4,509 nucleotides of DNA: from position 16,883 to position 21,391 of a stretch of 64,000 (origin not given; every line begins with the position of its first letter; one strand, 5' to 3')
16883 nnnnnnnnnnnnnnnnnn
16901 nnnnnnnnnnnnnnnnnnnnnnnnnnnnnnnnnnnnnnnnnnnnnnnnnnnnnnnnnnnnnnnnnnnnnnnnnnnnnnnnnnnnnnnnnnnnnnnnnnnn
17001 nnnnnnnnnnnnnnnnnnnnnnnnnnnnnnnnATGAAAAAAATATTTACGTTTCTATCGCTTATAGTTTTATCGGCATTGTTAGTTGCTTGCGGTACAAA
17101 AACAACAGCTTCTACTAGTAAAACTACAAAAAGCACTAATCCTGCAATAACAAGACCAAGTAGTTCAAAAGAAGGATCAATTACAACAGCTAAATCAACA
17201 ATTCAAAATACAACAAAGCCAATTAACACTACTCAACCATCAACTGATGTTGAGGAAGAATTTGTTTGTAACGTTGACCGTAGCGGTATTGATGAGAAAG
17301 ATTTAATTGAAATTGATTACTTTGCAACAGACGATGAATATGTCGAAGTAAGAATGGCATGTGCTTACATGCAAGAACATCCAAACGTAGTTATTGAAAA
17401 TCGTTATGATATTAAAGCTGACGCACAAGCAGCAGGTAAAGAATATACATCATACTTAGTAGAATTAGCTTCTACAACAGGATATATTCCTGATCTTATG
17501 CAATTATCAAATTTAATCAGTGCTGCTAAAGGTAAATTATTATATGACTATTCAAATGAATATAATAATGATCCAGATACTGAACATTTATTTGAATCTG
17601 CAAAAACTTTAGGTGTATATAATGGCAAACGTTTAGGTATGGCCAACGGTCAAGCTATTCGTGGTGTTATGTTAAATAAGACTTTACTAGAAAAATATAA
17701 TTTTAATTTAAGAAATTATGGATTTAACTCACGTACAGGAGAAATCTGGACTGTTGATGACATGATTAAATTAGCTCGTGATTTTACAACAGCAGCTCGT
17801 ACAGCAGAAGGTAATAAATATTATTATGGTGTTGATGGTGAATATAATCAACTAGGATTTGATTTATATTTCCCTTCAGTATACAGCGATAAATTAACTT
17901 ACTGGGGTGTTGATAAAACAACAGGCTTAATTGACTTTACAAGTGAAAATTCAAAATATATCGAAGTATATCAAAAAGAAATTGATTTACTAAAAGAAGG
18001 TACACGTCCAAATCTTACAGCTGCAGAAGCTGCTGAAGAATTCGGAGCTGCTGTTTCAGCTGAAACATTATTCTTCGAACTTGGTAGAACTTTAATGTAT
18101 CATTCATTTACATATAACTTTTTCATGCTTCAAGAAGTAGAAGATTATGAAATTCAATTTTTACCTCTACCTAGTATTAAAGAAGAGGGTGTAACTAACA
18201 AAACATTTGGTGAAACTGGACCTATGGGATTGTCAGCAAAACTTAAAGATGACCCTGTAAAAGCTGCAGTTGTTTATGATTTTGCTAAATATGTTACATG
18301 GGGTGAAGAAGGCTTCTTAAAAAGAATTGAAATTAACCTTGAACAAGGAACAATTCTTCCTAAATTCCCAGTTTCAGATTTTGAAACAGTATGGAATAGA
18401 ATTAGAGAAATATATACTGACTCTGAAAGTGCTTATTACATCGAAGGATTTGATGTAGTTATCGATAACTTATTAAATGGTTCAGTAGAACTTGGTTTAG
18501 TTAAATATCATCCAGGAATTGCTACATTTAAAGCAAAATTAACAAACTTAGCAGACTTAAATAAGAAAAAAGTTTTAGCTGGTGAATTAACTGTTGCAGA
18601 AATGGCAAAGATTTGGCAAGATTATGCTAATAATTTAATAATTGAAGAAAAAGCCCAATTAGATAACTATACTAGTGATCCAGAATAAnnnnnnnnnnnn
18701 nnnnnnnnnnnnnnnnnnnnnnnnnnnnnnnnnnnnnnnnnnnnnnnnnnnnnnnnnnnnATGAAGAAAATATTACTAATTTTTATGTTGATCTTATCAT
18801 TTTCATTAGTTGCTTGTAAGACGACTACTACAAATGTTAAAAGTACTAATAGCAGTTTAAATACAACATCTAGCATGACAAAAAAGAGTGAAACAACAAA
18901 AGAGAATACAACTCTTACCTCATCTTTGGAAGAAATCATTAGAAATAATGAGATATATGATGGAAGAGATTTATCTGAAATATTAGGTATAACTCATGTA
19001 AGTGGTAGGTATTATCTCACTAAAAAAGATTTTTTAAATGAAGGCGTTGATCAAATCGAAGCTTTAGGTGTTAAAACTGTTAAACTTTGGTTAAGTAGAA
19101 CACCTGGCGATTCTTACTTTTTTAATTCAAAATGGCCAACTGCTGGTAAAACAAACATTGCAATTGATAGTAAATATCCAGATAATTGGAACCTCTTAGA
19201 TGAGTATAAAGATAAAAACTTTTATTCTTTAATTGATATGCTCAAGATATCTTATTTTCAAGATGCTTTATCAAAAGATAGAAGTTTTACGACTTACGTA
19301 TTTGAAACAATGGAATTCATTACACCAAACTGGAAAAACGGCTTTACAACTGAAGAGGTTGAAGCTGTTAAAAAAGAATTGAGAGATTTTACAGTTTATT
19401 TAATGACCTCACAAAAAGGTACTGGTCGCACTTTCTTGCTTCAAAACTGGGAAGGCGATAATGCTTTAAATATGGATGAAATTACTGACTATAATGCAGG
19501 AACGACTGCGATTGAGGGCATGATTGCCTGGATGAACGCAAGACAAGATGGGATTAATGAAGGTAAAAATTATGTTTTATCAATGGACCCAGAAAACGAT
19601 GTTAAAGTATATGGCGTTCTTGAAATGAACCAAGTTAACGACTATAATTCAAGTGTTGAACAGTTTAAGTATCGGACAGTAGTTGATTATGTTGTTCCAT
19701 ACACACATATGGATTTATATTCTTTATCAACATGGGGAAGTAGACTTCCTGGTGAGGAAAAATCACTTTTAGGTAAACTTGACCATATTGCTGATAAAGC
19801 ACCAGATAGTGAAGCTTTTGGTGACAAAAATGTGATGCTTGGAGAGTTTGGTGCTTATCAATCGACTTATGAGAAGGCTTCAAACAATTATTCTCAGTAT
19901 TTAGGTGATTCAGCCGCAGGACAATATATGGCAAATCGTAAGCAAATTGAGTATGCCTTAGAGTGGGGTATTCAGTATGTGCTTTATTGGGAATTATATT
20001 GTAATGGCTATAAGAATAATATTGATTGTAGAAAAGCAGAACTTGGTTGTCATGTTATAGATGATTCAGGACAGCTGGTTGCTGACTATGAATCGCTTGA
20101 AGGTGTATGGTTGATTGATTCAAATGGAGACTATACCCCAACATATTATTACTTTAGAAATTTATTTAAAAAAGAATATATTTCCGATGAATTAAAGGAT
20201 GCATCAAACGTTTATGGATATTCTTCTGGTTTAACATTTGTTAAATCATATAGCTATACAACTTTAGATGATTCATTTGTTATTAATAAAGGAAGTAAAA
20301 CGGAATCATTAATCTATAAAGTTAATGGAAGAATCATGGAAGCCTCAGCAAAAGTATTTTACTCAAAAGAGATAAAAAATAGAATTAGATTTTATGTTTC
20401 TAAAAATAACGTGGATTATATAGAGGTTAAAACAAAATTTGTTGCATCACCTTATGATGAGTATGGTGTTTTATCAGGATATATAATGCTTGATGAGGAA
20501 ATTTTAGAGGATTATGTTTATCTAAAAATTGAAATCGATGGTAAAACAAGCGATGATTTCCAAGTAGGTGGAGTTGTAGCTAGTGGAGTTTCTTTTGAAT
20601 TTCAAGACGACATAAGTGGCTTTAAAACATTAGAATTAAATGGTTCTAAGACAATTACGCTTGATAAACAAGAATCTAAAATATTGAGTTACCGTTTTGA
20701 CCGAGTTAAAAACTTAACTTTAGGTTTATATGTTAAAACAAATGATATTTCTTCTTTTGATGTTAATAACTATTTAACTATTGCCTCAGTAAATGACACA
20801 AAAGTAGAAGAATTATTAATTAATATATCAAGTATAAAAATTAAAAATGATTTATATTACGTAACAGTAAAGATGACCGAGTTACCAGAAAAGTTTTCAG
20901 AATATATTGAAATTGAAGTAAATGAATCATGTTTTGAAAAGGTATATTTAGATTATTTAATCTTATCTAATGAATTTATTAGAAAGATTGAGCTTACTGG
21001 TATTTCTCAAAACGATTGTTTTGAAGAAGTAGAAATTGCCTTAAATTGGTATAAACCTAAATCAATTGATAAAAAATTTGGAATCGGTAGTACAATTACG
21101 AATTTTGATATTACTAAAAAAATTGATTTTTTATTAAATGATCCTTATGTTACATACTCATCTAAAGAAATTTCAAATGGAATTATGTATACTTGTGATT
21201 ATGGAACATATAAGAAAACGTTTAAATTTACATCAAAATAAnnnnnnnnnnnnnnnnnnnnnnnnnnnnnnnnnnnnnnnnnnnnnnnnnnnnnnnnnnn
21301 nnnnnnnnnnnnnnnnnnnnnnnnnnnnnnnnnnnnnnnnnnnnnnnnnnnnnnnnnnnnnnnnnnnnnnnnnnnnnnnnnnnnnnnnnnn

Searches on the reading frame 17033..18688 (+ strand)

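Call 11: search_protein_families(library=pfam, proteins=[window:17033-18688:+], max_evalue=0.001)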
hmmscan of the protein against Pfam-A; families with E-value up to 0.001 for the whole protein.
window:17033-18688:+ (551 aa): 0 families

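Call 24: search_protein_families(library=ncbifam, proteins=[window:17033-18688:+], max_evalue=0.001)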
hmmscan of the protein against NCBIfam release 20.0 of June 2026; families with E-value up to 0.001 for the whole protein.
window:17033-18688:+ (551 aa): 1 family
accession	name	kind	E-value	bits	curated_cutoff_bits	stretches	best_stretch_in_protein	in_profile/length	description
NF058647.1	lipo_LytA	equivalog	0.00033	20.8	110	1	1-105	1-100/107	acidic lipoprotein LytA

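Call 36: search_protein_families(library=pfam, proteins=[window:17033-18688:+], max_evalue=10)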
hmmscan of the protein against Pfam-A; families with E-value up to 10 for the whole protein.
window:17033-18688:+ (551 aa): 3 families
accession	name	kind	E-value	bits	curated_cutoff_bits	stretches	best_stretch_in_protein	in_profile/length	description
PF13689.11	DUF4154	-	0.023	15.3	24.9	1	409-434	3-28/143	YfiR/HmsC-like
PF21827.1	New_glue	-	0.14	12.4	31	1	1-62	1-62/94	New glue protein family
PF13627.12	LptM_cons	-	1.1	9.7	27.3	1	8-23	2-17/23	LPS-assembly lipoprotein LptM, conserved region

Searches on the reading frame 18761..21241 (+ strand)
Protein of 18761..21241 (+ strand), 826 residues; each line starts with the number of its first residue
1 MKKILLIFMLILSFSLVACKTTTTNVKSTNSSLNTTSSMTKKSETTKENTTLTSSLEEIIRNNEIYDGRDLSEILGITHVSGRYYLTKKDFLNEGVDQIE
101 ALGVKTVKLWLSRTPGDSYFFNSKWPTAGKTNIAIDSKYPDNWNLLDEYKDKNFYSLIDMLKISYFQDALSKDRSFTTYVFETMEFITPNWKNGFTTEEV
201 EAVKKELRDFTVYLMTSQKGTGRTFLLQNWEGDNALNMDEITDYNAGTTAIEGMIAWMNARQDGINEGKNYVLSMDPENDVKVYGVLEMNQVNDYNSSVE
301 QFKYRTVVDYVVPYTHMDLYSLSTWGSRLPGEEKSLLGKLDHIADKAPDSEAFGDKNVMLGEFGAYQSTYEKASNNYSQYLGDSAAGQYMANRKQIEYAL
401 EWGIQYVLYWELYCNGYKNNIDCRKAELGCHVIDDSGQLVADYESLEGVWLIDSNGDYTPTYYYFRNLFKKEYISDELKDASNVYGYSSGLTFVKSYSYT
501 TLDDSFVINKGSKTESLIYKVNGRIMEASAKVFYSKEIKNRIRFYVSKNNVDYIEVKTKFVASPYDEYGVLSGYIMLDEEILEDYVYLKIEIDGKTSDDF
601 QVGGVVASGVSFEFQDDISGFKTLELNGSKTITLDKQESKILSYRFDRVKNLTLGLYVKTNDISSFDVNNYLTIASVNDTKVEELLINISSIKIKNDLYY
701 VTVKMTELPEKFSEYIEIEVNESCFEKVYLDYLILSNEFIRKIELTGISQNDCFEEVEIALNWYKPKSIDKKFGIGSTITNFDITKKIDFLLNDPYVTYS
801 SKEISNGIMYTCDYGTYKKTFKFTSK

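Call 11: search_protein_families(library=pfam, proteins=[window:18761-21241:+], max_evalue=0.001)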
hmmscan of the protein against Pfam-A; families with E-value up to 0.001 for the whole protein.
window:18761-21241:+ (826 aa): 0 families

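Call 24: search_protein_families(library=ncbifam, proteins=[window:18761-21241:+], max_evalue=0.001)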
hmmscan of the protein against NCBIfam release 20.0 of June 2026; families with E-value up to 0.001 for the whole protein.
window:18761-21241:+ (826 aa): 0 families

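Call 36: search_protein_families(library=pfam, proteins=[window:18761-21241:+], max_evalue=10)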
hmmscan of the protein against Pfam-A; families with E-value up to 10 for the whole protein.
window:18761-21241:+ (826 aa): 0 families

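Call 84: search_solved_structures(query=window:18761-21241:+, max_evalue=1)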
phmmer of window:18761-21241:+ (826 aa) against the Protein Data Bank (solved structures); distinct sequences matched with E-value up to 1: 0.
